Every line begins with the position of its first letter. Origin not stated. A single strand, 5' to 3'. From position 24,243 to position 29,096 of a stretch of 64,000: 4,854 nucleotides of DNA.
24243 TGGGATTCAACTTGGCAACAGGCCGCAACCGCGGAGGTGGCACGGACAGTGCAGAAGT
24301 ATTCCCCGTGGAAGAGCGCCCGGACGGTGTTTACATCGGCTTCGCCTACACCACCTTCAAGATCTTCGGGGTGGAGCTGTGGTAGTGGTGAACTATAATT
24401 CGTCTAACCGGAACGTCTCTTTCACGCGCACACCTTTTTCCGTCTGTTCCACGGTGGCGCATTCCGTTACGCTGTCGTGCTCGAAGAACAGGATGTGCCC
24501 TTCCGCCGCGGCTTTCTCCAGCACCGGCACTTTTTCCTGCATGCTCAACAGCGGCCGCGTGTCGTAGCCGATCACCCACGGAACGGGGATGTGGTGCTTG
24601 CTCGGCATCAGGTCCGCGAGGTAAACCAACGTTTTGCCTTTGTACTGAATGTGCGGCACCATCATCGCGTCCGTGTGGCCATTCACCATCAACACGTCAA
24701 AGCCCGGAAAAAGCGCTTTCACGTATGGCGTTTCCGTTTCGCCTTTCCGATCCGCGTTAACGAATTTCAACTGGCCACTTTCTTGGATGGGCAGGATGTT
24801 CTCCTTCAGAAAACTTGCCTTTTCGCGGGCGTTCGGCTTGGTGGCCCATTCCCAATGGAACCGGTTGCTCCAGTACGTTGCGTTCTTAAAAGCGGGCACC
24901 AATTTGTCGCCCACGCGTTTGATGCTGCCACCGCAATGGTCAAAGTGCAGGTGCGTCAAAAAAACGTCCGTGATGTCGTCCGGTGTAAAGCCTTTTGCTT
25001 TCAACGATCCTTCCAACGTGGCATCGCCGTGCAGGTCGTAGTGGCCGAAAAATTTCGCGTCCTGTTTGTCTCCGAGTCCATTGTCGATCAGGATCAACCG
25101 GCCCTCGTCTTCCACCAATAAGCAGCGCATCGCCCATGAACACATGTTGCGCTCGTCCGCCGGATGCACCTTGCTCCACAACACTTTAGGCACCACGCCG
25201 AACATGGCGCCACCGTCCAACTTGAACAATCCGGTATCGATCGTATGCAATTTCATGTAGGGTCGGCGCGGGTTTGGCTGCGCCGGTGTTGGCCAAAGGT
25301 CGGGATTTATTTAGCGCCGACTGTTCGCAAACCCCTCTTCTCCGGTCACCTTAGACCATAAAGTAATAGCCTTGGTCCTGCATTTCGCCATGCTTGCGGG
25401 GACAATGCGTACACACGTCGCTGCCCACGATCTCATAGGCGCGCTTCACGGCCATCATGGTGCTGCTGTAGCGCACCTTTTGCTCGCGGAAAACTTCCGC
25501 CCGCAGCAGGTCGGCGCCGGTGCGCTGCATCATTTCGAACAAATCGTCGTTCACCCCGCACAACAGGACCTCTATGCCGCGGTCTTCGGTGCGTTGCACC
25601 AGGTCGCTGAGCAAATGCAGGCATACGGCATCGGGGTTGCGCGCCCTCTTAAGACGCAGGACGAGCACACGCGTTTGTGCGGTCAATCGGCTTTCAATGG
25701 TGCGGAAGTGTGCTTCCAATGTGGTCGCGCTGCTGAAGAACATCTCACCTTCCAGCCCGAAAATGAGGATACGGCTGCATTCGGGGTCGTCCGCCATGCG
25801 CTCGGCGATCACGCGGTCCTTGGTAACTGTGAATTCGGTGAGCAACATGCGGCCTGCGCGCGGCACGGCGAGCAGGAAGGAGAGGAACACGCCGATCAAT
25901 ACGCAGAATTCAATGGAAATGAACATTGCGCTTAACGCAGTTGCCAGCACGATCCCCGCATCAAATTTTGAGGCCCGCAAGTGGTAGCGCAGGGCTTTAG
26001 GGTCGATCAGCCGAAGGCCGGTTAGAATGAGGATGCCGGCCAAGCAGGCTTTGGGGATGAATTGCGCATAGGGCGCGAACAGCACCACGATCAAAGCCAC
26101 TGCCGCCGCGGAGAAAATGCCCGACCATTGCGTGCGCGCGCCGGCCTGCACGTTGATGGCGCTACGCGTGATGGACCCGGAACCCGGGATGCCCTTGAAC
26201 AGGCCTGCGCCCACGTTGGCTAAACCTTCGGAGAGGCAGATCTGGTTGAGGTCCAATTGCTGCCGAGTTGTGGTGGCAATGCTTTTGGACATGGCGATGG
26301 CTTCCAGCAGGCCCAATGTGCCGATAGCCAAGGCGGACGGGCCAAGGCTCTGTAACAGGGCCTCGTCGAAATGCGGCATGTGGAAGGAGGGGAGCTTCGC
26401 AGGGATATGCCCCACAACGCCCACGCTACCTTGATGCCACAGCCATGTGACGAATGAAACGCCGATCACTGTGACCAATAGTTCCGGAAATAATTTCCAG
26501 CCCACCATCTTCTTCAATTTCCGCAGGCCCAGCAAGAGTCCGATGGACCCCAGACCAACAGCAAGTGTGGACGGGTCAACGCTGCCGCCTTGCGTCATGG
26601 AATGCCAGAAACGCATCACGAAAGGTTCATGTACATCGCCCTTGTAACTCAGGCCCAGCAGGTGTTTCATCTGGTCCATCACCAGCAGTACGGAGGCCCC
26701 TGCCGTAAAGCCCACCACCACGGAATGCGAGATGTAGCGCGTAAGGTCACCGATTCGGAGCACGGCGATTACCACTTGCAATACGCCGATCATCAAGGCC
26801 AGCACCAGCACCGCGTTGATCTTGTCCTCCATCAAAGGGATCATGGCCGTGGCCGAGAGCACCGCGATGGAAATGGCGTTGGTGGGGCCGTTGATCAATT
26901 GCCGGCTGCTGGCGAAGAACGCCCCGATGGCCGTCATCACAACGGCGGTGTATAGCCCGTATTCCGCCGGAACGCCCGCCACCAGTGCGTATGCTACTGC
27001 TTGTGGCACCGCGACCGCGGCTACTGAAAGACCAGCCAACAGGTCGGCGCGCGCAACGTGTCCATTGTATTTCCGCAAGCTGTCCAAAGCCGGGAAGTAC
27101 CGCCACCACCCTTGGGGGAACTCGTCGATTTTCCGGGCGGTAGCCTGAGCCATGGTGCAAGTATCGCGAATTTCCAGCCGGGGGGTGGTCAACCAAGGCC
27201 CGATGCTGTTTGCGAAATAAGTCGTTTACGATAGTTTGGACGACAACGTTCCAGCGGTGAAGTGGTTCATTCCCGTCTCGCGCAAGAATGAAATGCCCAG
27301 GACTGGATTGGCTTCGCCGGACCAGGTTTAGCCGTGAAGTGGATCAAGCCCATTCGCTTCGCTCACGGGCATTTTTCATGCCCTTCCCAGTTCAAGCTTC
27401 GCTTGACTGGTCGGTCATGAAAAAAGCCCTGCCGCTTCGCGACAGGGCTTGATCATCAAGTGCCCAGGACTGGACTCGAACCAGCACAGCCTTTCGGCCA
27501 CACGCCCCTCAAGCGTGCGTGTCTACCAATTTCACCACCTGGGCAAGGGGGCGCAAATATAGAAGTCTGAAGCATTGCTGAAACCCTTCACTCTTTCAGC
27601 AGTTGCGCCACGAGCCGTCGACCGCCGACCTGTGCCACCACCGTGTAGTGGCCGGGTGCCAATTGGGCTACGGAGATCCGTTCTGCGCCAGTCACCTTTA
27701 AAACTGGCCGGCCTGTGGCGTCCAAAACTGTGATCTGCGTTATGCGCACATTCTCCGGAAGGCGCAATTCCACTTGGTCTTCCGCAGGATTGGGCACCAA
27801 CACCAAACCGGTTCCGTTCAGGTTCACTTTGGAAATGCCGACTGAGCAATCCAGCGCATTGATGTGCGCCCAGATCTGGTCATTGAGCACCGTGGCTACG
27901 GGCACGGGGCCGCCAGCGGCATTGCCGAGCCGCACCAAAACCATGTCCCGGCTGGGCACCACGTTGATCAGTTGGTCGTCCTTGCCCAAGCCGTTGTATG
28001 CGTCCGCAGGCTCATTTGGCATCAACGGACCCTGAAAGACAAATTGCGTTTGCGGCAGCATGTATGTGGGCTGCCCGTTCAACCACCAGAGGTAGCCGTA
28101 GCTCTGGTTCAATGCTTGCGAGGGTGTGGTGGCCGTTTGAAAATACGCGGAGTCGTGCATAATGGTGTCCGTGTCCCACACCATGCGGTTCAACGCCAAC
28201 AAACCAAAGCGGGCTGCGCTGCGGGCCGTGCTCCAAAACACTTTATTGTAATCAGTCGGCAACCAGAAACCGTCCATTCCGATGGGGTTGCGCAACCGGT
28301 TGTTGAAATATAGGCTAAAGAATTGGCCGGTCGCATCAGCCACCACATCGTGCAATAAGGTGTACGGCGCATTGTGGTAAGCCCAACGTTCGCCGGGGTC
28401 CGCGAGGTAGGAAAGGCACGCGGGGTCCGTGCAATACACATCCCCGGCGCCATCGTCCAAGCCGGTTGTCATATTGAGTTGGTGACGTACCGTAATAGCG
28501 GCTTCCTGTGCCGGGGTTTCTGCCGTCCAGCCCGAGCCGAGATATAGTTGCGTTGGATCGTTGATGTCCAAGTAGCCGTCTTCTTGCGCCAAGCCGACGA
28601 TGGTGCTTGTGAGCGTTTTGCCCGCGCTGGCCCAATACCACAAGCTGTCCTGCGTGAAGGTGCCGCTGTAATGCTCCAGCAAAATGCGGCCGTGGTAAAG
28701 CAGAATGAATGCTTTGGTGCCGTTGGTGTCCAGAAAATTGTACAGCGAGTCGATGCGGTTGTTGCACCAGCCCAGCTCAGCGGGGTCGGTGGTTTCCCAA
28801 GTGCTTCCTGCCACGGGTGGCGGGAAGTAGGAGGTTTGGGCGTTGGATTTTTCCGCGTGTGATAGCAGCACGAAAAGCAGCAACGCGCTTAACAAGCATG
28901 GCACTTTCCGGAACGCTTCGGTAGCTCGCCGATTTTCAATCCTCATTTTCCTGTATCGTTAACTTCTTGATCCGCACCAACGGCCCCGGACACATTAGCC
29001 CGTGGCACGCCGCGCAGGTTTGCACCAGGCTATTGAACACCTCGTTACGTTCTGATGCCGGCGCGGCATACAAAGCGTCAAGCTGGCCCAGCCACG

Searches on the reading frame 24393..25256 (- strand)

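Call 27: search_protein_families(library=pfam, proteins=[window:24393-25256:-], max_evalue=0.00001)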
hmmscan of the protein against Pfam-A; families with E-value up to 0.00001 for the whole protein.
window:24393-25256:- (287 aa): 1 family
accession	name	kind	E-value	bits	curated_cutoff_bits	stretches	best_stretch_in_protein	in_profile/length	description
PF00753.33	Lactamase_B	-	5.6e-16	59.5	22.7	1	45-232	8-168/196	Metallo-beta-lactamase superfamily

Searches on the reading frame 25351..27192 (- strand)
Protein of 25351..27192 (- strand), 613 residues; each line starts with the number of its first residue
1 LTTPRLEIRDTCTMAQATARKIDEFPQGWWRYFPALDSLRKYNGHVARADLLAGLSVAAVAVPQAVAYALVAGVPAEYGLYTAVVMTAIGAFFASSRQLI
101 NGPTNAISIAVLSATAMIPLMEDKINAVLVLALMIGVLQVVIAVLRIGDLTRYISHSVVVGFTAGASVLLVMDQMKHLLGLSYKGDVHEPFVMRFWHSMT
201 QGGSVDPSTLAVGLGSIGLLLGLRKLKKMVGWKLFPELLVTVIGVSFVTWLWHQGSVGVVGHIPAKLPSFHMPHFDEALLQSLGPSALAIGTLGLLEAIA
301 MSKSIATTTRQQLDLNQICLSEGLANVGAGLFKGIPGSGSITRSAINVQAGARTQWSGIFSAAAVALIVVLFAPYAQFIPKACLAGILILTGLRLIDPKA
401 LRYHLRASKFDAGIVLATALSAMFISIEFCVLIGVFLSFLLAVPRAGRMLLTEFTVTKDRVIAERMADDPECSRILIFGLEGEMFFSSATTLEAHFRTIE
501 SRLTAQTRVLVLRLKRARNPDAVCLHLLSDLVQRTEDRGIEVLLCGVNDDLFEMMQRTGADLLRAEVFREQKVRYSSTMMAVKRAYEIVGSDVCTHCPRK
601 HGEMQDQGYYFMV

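Call 27: search_protein_families(library=pfam, proteins=[window:25351-27192:-], max_evalue=0.00001)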
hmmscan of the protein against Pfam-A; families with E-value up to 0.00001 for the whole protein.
window:25351-27192:- (613 aa): 3 families
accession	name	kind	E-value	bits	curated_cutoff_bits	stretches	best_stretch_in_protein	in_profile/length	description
PF00916.26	Sulfate_transp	-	2e-85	287.3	23.2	1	49-418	3-380/380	Sulfate permease family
PF01740.26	STAS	-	1.7e-10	41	22.6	1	473-561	8-94/106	STAS domain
PF16983.11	MFS_MOT1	-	3.2e-07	31.1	30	1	304-395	18-111/111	Molybdate transporter of MFS superfamily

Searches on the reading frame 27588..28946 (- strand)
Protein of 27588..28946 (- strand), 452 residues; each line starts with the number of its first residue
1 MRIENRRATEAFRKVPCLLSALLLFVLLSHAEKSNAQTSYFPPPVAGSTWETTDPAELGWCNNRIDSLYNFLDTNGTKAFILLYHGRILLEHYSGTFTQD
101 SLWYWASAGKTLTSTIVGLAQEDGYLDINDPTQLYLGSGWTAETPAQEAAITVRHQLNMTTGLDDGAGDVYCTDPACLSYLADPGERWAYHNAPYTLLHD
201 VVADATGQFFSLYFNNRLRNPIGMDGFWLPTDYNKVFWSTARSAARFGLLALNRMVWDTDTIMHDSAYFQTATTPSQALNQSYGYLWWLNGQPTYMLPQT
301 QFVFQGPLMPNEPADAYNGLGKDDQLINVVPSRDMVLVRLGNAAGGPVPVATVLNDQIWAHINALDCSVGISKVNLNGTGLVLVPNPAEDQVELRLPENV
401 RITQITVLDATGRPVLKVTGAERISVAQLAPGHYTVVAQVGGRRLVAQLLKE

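Call 27: search_protein_families(library=pfam, proteins=[window:27588-28946:-], max_evalue=0.00001)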
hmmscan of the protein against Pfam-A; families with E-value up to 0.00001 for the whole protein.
window:27588-28946:- (452 aa): 1 family
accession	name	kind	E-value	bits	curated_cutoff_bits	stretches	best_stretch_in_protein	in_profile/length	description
PF00144.29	Beta-lactamase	-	2e-27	96.7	27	1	79-348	18-315/329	Beta-lactamase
